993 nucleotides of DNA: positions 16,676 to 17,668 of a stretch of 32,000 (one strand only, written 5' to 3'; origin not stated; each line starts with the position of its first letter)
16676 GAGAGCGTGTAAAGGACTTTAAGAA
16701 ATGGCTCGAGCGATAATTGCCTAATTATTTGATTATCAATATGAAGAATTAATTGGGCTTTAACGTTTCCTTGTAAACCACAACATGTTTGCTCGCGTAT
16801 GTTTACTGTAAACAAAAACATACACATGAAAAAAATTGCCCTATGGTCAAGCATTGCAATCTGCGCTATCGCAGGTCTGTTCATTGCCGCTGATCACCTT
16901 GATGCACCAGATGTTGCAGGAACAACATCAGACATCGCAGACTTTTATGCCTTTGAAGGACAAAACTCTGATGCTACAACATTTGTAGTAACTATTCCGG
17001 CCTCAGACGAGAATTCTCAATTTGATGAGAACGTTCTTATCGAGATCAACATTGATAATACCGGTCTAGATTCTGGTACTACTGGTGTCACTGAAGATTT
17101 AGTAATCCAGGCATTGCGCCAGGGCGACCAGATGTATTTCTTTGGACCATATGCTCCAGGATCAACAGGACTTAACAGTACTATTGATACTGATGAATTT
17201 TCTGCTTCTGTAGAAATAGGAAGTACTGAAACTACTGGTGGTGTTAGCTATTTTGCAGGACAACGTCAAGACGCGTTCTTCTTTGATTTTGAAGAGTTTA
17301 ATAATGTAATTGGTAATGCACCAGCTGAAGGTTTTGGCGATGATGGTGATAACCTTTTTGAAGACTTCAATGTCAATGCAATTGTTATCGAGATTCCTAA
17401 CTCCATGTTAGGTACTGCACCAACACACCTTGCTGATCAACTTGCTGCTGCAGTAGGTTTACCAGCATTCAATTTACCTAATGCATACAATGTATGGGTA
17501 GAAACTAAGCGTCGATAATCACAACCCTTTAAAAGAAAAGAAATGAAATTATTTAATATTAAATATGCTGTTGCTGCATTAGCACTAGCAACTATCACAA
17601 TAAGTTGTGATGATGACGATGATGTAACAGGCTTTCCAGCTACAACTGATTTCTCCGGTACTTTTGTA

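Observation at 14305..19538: Co-directional kinase / 2TM / LytTR / split DUF4331 / TPR-lipoprotein block: candidate uncharacterised envelope module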

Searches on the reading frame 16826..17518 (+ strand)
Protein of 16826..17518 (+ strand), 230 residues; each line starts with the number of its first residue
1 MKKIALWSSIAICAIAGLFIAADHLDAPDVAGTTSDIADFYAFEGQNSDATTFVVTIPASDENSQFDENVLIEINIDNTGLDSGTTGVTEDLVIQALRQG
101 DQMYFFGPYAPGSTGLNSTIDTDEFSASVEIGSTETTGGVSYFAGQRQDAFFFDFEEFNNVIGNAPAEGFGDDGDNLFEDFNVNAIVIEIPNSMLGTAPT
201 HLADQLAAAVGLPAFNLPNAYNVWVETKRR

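Call 3: search_protein_families(library=pfam, proteins=[window:16826-17518:+], max_evalue=0.1)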
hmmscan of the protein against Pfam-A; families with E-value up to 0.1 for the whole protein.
window:16826-17518:+ (230 aa): 1 family
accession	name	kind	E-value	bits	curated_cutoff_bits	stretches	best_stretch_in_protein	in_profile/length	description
PF14224.11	DUF4331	-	1.5e-19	71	27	2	107-200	131-221/421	Domain of unknown function (DUF4331)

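Call 4: search_protein_families(library=ncbifam, proteins=[window:16826-17518:+], max_evalue=0.1)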
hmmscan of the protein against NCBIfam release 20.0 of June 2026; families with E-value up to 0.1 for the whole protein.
window:16826-17518:+ (230 aa): 0 families

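Call 12: search_solved_structures(query=window:16826-17518:+, max_evalue=1)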
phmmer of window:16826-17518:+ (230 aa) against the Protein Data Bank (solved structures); distinct sequences matched with E-value up to 1: 0.

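Call 15: find_homologous_proteins(query=window:16826-17518:+, max_evalue=0.001)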
Query window:16826-17518:+ (230 aa): 1971 proteins with E <= 0.001 among 2812 candidates; the best 120 are listed.
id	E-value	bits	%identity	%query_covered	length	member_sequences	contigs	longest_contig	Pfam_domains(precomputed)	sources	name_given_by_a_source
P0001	8.0e-147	505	100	100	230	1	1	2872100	PF14224.12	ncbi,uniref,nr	ncbi:DUF4331 family protein [Nonlabens ponticola]|uniref:DUF4331 domain-containing protein n=1 Tax=N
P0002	1.4e-109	383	78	100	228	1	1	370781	PF14224.12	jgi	jgi:hypothetical protein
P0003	1.2e-108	380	77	100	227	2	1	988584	PF14224.12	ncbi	-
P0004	6.0e-108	377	76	100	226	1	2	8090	PF14224.12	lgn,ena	-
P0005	2.7e-107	375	76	100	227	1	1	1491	PF14224.12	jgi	jgi:hypothetical protein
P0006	3.3e-107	375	75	100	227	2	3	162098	PF14224.12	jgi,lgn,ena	-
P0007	2.8e-106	372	74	100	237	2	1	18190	PF14224.12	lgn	-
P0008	9.3e-106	370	75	100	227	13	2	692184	PF14224.12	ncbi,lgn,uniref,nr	ncbi:DUF4331 family protein [Nonlabens mediterrranea]|uniref:DUF4331 family protein n=1 Tax=Nonlaben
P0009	1.7e-105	369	75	100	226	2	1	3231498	PF14224.12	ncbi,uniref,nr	ncbi:hypothetical protein AAU57_08990 [Nonlabens sp. YIK11]|uniref:DUF4331 family protein n=1 Tax=No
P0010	4.4e-105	368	74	100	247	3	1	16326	PF14224.12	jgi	jgi:hypothetical protein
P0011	3.0e-103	362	73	100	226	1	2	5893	PF14224.12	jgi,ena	-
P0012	1.2e-102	360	74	100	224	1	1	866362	PF14224.12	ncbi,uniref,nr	ncbi:DUF4331 family protein [Nonlabens antarcticus]|uniref:DUF4331 family protein n=1 Tax=Nonlabens 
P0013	1.6e-102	360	73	100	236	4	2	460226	PF14224.12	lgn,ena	-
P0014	3.1e-102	359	75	100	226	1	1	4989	PF14224.12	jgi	jgi:hypothetical protein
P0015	3.1e-102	359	73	100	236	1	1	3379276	PF14224.12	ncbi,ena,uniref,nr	ncbi:hypothetical protein BST97_01865 [Nonlabens spongiae]|uniref:Molecular chaperone DnaK n=1 Tax=N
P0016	8.2e-102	357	73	100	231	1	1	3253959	PF14224.12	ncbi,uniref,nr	ncbi:protein of unknown function [Nonlabens sp. Hel1_33_55]|uniref:DUF4331 family protein n=1 Tax=No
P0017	1.2e-101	357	74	100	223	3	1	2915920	PF14224.12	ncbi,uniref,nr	ncbi:DUF4331 family protein [Nonlabens marinus]|uniref:Molecular chaperone DnaK n=1 Tax=Nonlabens ma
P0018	2.4e-101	356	71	100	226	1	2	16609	PF14224.12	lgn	-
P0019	4.3e-101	355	72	100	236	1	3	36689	PF14224.12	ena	-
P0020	1.1e-100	354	72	100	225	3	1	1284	PF14224.12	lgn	-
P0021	1.4e-99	350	70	100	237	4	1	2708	PF14224.12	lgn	-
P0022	2.8e-99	349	72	100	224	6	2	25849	PF14224.12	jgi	jgi:hypothetical protein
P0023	8.6e-99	348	71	100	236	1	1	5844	PF14224.12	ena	-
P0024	6.2e-97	341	69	100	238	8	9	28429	PF14224.12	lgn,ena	-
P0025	3.8e-96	339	71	100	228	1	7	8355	PF14224.12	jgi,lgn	jgi:hypothetical protein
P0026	4.6e-96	339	68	100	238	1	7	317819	PF14224.12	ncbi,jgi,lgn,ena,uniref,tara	ncbi:DUF4331 family protein [uncultured Nonlabens sp.]|jgi:hypothetical protein|uniref:DUF4331 famil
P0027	4.6e-96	339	68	100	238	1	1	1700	PF14224.12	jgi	jgi:hypothetical protein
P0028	5.0e-96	338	68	100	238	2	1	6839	PF14224.12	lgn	-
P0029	5.3e-96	338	68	100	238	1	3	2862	PF14224.12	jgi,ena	jgi:hypothetical protein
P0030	6.2e-96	338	72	100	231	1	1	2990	PF14224.12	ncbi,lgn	-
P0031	6.6e-96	338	68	100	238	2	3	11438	PF14224.12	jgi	jgi:hypothetical protein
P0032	7.4e-96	338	68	100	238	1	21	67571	PF14224.12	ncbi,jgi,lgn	ncbi:MAG: hypothetical protein ACJAWA_000463 [Nonlabens sp.]|jgi:hypothetical protein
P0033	7.9e-96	338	68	100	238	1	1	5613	PF14224.12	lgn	-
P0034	1.6e-95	337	70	100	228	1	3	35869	PF14224.12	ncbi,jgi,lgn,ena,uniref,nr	ncbi:hypothetical protein A9Q93_07725 [Nonlabens dokdonensis]|uniref:Molecular chaperone DnaK n=1 Ta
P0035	2.1e-95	336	70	100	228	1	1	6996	PF14224.12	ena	-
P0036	2.7e-95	336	70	100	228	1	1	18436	PF14224.12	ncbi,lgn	-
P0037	3.6e-95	336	70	100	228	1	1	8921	PF14224.12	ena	-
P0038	3.9e-95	336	70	100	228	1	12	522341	PF14224.12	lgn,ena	-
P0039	4.2e-95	335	68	100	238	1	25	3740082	PF14224.12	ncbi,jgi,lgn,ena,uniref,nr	ncbi:DUF4331 domain-containing protein [Nonlabens sp. Ci31]|jgi:hypothetical protein|uniref:DUF4331 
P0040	4.5e-95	335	68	100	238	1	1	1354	PF14224.12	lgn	-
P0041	9.3e-95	334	67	100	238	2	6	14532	PF14224.12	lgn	-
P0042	1.1e-94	334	68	100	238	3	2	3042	PF14224.12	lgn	-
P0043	1.6e-94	334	68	100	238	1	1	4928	PF14224.12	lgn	-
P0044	3.3e-94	333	70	100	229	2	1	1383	PF14224.12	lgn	-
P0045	3.5e-94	332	69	100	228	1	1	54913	PF14224.12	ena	-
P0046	3.7e-94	332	68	100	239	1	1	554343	PF14224.12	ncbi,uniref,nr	ncbi:DUF4331 family protein [Nonlabens xiamenensis]|uniref:DUF4331 family protein n=1 Tax=Nonlabens 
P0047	5.0e-94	332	67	100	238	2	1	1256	PF14224.12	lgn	-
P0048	8.7e-94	331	69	93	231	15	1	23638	PF14224.12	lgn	-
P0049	1.1e-93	331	70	100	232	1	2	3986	PF14224.12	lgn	-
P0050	8.6e-93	328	68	100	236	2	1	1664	PF14224.12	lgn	-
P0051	3.7e-90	319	75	87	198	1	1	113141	PF14224.12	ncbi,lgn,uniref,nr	ncbi:hypothetical protein JCM19314_748 [Nonlabens ulvanivorans]|uniref:DUF4331 domain-containing pro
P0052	4.3e-90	319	66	100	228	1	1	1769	PF14224.12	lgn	-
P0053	5.4e-90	319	67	100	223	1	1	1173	PF14224.12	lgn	-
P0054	2.1e-88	314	67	93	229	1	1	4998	PF14224.12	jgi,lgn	jgi:hypothetical protein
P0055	2.2e-88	314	68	95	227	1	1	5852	PF14224.12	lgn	-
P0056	5.1e-88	312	65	100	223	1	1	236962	PF14224.12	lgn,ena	-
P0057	6.1e-87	309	63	100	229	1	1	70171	PF14224.12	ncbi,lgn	ncbi:MAG: DUF4331 family protein [Nonlabens sp.]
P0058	8.4e-87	308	75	85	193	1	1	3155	PF14224.12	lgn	-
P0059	7.4e-86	305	65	100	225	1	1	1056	PF14224.12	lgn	-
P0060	5.2e-79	283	64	90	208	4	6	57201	PF14224.12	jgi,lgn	jgi:hypothetical protein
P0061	3.0e-78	280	59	100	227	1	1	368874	PF14224.12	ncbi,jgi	jgi:hypothetical protein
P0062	8.5e-64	233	68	70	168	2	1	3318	PF14224.12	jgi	jgi:hypothetical protein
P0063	4.6e-63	231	61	77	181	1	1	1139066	PF14224.12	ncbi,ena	-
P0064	8.6e-61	223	52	100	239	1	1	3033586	PF14224.12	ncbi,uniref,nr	ncbi:uncharacterized protein DUF4331 [Ulvibacter sp. MAR_2010_11]|uniref:DUF4331 family protein n=1 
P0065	1.8e-59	219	51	100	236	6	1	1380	PF14224.12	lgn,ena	-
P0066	2.5e-59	219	52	100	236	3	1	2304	PF14224.12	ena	-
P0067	2.7e-59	218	53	100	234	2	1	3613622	PF14224.12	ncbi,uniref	ncbi:DUF4331 family protein [Rasiella sp. SM2506]|uniref:DUF4331 family protein n=1 Tax=Rasiella sp.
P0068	6.4e-59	217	51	100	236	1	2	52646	PF14224.12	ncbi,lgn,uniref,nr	ncbi:MAG: DUF4331 domain-containing protein [Altibacter sp.]|uniref:DUF4331 family protein n=1 Tax=A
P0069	1.1e-58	216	51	100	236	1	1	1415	PF14224.12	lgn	-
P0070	1.7e-58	216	51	100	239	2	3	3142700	PF14224.12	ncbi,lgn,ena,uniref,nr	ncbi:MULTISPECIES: DUF4331 family protein [Altibacter]|uniref:DUF4331 family protein n=1 Tax=Altibac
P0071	3.5e-58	215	51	100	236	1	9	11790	PF14224.12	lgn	-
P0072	4.7e-58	214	50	100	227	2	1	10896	PF14224.12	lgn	-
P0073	4.9e-58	214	51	100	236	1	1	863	PF14224.12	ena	-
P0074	6.2e-58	214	52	100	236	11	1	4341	PF14224.12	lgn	-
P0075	8.1e-58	214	51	100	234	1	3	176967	PF14224.12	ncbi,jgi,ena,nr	ncbi:MAG: molecular chaperone DnaK [Flavobacteriaceae bacterium]|nr:molecular chaperone DnaK [Flavob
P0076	9.7e-58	213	51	100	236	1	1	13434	PF14224.12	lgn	-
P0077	1.1e-57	213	51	100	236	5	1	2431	PF14224.12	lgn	-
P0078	1.1e-57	213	52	100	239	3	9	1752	PF14224.12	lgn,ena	-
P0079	1.3e-57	213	48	100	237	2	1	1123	PF14224.12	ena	-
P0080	2.2e-57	212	52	100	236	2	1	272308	PF14224.12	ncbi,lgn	-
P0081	4.1e-57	211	50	100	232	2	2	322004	PF14224.12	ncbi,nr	ncbi:MAG: DUF4331 family protein [Flavobacteriaceae bacterium]|nr:DUF4331 family protein [Flavobacte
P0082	4.2e-57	211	51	100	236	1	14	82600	PF14224.12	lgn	-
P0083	4.2e-57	211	49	100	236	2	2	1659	PF14224.12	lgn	-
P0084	4.2e-57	211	50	100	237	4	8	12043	PF14224.12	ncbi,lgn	-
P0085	8.0e-57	210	51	100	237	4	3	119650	PF14224.12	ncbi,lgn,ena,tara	tara:strand:+ start:3012 stop:3725 length:714 start_codon:yes stop_codon:yes gene_type:complete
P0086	8.4e-57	210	49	100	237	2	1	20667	PF14224.12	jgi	-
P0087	8.7e-57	210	50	100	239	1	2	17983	PF14224.12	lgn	-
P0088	9.8e-57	210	50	96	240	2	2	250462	PF14224.12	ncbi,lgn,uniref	ncbi:MAG: DUF4331 family protein [Patiriisocius sp.]|uniref:DUF4331 family protein n=1 Tax=Patiriiso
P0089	1.5e-56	209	52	98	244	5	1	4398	PF14224.12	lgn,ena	-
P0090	1.7e-56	209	50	100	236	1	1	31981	PF14224.12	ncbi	ncbi:MAG: DUF4331 family protein [Flavobacteriaceae bacterium]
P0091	1.9e-56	209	50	100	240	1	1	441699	PF14224.12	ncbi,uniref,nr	ncbi:hypothetical protein ULMS_14210 [Patiriisocius marinistellae]|uniref:Molecular chaperone DnaK n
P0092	2.0e-56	209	50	100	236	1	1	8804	PF14224.12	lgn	-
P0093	2.7e-56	209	50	100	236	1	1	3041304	PF14224.12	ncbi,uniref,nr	ncbi:DUF4331 family protein [Aureitalea marina]|uniref:Molecular chaperone DnaK n=1 Tax=Aureitalea m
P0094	3.0e-56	208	50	100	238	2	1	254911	PF14224.12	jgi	-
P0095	3.7e-56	208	49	100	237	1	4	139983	PF14224.12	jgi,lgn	-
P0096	4.2e-56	208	50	100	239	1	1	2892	PF14224.12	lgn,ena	-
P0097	5.0e-56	208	51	100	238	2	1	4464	PF14224.12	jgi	-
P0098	5.8e-56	207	48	100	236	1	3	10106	PF14224.12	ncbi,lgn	ncbi:MAG: DUF4331 family protein [Marinirhabdus sp.]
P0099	6.1e-56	207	48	100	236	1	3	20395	PF14224.12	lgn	-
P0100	8.0e-56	207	49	100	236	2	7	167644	PF14224.12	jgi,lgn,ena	-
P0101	9.9e-56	207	48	100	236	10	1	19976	PF14224.12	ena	-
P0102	1.0e-55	207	51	100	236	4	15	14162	PF14224.12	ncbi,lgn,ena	-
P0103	1.5e-55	206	51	100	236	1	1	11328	PF14224.12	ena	-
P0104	2.2e-55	206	50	100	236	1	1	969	PF14224.12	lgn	-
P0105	2.2e-55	206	50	100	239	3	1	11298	PF14224.12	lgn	-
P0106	2.5e-55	205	51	100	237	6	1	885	PF14224.12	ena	-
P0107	3.0e-55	205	49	100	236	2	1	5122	PF14224.12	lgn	-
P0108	3.1e-55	205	49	100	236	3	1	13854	PF14224.12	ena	-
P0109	3.2e-55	205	51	100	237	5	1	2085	PF14224.12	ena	-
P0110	3.6e-55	205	51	100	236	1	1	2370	PF14224.12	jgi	jgi:hypothetical protein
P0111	4.9e-55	204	49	100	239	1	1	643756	PF14224.12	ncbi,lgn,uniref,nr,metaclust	ncbi:DUF4331 family protein [Cochleicola gelatinilyticus]|uniref:Molecular chaperone DnaK n=1 Tax=Co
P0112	5.2e-55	204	52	93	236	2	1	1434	PF14224.12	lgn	-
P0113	5.9e-55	204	51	100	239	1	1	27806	PF14224.12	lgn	-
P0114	7.7e-55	204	48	100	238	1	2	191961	PF14224.12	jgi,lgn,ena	-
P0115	7.9e-55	204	49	100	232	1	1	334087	PF14224.12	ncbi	ncbi:MAG: DUF4331 family protein [Flavobacteriaceae bacterium]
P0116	8.0e-55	204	50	100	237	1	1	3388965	PF14224.12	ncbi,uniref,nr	ncbi:DUF4331 domain-containing protein [Rasiella rasia]|uniref:DUF4331 domain-containing protein n=1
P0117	8.5e-55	204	51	100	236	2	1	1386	PF14224.12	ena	-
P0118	8.8e-55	204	50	100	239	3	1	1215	PF14224.12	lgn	-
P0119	9.0e-55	204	47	100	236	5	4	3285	PF14224.12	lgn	-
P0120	1.0e-54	203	49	100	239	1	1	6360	PF14224.12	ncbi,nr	ncbi:MAG: DUF4331 family protein [Flavobacteriaceae bacterium]|nr:DUF4331 family protein [Flavobacte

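Call 16: find_encoding_contigs(protein=P0064, flank=8000, max_places=2)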
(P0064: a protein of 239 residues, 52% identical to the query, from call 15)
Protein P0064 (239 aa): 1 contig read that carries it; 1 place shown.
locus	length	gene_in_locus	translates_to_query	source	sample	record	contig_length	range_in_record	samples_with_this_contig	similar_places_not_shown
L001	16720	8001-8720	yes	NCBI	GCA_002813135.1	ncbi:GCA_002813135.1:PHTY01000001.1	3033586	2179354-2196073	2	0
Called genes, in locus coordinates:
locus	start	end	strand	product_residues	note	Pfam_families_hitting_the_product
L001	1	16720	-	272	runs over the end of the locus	PF00106:adh_short (weak), PF13561:adh_short_C2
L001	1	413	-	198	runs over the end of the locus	PF08818:DUF1801, PF13376:OmdA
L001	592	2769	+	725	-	PF13620:CarboxypepD_reg, PF13715:CarbopepD_reg_2, PF07715:Plug (weak)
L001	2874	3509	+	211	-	-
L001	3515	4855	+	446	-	PF06580:His_kinase, PF13239:2TM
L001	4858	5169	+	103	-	PF13239:2TM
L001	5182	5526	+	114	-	PF13239:2TM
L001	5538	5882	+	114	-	PF13239:2TM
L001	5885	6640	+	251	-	PF00072:Response_reg, PF04397:LytTR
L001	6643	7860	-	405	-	PF07766:LETM1_RBD (weak)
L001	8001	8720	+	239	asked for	PF14224:DUF4331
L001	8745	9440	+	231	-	PF14224:DUF4331 (weak)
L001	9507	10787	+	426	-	PF13374:TPR_10 (faint), PF13428:TPR_14 (faint), PF17874:TPR_MalT (faint), PF07719:TPR_2 (faint), PF13181:TPR_8 (faint), PF14559:TPR_19 (faint), PF13424:TPR_12 (weak)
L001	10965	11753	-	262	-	PF10099:RskA_C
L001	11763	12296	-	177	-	PF07638:Sigma70_ECF (faint), PF04542:Sigma70_r2, PF04545:Sigma70_r4 (weak)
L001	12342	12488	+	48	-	-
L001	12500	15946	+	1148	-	PF07504:FTP, PF02128:Peptidase_M36, PF19081:Ig_7, PF02494:HYR, PF18962:Por_Secre_tail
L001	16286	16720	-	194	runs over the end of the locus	PF00080:Sod_Cu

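Call 17: find_encoding_contigs(protein=P0093, flank=8000, max_places=2)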
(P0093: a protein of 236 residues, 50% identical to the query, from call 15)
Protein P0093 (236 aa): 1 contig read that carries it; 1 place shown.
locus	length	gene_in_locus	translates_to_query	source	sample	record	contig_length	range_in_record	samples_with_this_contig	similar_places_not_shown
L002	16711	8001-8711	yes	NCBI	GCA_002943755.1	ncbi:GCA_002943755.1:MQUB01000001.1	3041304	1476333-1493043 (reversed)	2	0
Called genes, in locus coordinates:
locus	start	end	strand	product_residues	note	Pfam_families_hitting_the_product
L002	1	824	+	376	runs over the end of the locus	PF13620:CarboxypepD_reg, PF13715:CarbopepD_reg_2, PF07715:Plug (weak)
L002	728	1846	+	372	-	-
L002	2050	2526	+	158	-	PF10067:DUF2306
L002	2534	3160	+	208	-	-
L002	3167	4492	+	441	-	PF06580:His_kinase, PF13239:2TM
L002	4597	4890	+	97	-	PF13239:2TM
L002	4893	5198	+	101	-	PF13239:2TM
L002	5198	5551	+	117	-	PF13239:2TM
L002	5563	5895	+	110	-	PF13239:2TM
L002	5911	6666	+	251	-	PF00072:Response_reg, PF04397:LytTR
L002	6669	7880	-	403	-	PF07766:LETM1_RBD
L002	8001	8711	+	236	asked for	PF14224:DUF4331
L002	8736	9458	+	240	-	PF14224:DUF4331 (faint)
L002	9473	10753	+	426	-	PF13424:TPR_12 (faint), PF07721:TPR_4 (faint), PF12895:ANAPC3 (faint), PF13176:TPR_7 (faint), PF13181:TPR_8 (faint), PF13428:TPR_14 (faint), PF13431:TPR_17 (faint), PF13174:TPR_6 (faint), +3 more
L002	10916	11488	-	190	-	-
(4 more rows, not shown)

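Call 18: find_encoding_contigs(protein=P0015, flank=8000, max_places=2)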
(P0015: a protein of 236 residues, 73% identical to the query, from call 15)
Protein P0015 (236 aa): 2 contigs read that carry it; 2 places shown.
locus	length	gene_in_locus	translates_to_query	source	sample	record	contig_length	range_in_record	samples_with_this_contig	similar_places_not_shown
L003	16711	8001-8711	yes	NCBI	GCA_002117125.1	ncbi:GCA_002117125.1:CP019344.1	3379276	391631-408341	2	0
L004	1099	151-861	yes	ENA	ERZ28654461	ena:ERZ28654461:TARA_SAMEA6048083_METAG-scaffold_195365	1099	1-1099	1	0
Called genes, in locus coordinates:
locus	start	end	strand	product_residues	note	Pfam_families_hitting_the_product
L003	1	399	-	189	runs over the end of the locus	PF00254:FKBP_C (weak)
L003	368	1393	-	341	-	PF01368:DHH, PF02272:DHHA1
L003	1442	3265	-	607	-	PF00664:ABC_membrane, PF00005:ABC_tran, PF06414:Zeta_toxin (faint), PF02463:SMC_N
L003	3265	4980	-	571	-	PF02878:PGM_PMM_I, PF02879:PGM_PMM_II, PF02880:PGM_PMM_III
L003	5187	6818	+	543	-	PF06580:His_kinase, PF13239:2TM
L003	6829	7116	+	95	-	PF13239:2TM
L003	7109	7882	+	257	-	PF00072:Response_reg, PF04397:LytTR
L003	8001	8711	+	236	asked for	PF14224:DUF4331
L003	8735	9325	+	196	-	PF14224:DUF4331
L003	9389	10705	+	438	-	PF13174:TPR_6 (faint), PF13431:TPR_17 (faint), PF14559:TPR_19 (faint), PF13429:TPR_15 (faint), PF00515:TPR_1 (faint), PF01535:PPR (faint), PF07719:TPR_2 (faint), PF12895:ANAPC3 (faint), +5 more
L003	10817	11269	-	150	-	PF00588:SpoU_methylase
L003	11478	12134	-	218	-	-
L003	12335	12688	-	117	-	PF02627:CMD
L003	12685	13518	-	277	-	PF00902:TatC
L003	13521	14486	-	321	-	PF01380:SIS, PF00571:CBS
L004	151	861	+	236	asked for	PF14224:DUF4331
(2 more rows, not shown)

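Call 21: find_related_loci(query=A1, collection=genome_contigs, flank=10000)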
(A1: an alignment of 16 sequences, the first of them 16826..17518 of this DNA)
Query A1 (230 aa) in genome_contigs; peptide patterns used: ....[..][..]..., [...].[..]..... (x = any residue, [..] = any of these).
592 stretches matched a pattern; 481 encode a relative of the query (tblastn E <= 1e-3); the best 80 are kept; 80 distinct loci.
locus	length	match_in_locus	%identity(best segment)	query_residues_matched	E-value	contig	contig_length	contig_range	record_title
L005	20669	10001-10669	74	1-230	3e-109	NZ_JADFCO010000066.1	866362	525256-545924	Nonlabens antarcticus strain JCM 14068 427, whole genome shotgun sequence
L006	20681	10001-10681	76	1-230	4e-106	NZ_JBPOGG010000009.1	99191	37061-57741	MAG: Nonlabens sp. isolate MAG_02 MAG_02_9, whole genome shotgun sequence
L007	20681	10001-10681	77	1-230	8e-106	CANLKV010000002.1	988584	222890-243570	uncultured Nonlabens sp. isolate 105-3Z.fasta genome assembly, contig: NODE_2, whole genome shotgun sequence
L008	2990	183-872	72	1-230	9e-106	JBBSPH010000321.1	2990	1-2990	MAG: Flavobacteriales bacterium isolate LS6_sbin.50 LS6_sbin.50_K_280404_L_2990_cov_9.0000, whole genome shotgun sequenc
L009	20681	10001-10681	75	1-230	6e-103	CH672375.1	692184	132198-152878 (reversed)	Flavobacteria bacterium BBFL7 scf_1099451317782 genomic scaffold, whole genome shotgun sequence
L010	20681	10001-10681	75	1-230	7e-103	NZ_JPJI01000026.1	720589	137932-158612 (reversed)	Nonlabens ulvanivorans strain PLR contig_68, whole genome shotgun sequence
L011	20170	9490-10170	75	1-230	7e-103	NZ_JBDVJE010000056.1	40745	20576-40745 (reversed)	MAG: Polaribacter sp. isolate LC.106.F.A4_166_47 LC_106_F_A4_166_47_000000000056, whole genome shotgun sequence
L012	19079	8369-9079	68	1-230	3e-98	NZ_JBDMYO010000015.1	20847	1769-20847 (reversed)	MAG: Nonlabens sp. isolate NSW3.bin.30 k97_115801, whole genome shotgun sequence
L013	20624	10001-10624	77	1-208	4e-96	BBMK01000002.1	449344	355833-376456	Nonlabens ulvanivorans DNA, contig: contig00002, strain: JCM 19298, whole genome shotgun sequence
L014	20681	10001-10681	70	1-230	2e-94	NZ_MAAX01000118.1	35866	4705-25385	Nonlabens dokdonensis isolate 35_9_T64 BD02T64_scaffold_1038, whole genome shotgun sequence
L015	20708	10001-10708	73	1-230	2e-94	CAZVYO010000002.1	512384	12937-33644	MAG TPA_asm: uncultured Flavobacteriaceae bacterium isolate SRP342821_co1_79 genome assembly, contig: NODE_2_length_5123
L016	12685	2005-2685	70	1-230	4e-94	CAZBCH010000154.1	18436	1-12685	MAG TPA_asm: uncultured Flavobacteriaceae bacterium isolate SRP182702_co1_55 genome assembly, contig: k141_438506, whole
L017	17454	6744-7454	69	1-230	5e-92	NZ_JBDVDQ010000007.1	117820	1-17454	MAG: Nonlabens sp. isolate CB.54.F.C2_137_65 CB_54_F_C2_137_65_000000000007, whole genome shotgun sequence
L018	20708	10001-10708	70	1-230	1e-90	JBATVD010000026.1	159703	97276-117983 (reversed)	MAG: Nonlabens sp. isolate MFD12122_ilm_asm_bin10 k127_79289, whole genome shotgun sequence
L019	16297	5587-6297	68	1-230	6e-90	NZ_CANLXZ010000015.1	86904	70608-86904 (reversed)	Uncultured Nonlabens sp. isolate 3-981.fasta NODE_15, whole genome shotgun sequence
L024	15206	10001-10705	51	1-230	3e-67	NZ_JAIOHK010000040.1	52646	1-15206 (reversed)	MAG: Altibacter sp. isolate MAG_02 contig_94537, whole genome shotgun sequence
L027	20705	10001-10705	52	1-230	4e-67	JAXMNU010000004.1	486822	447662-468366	MAG: Flavobacteriaceae bacterium isolate EC_MBin.22 ECX_46CoAssmbCtg, whole genome shotgun sequence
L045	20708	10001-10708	51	1-230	7e-63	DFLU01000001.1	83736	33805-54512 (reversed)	MAG TPA_asm: Flavobacteriaceae bacterium UBA3611 UBA3611_contig_89, whole genome shotgun sequence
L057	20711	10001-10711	49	1-230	2e-60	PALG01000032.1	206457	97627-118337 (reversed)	MAG: Flavobacteriaceae bacterium isolate SAT49 MHASMcontig_1594489, whole genome shotgun sequence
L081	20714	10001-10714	52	1-230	2e-57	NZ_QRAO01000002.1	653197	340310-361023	Marinirhabdus gelatinilytica strain DSM 101478 Ga0215720_102, whole genome shotgun sequence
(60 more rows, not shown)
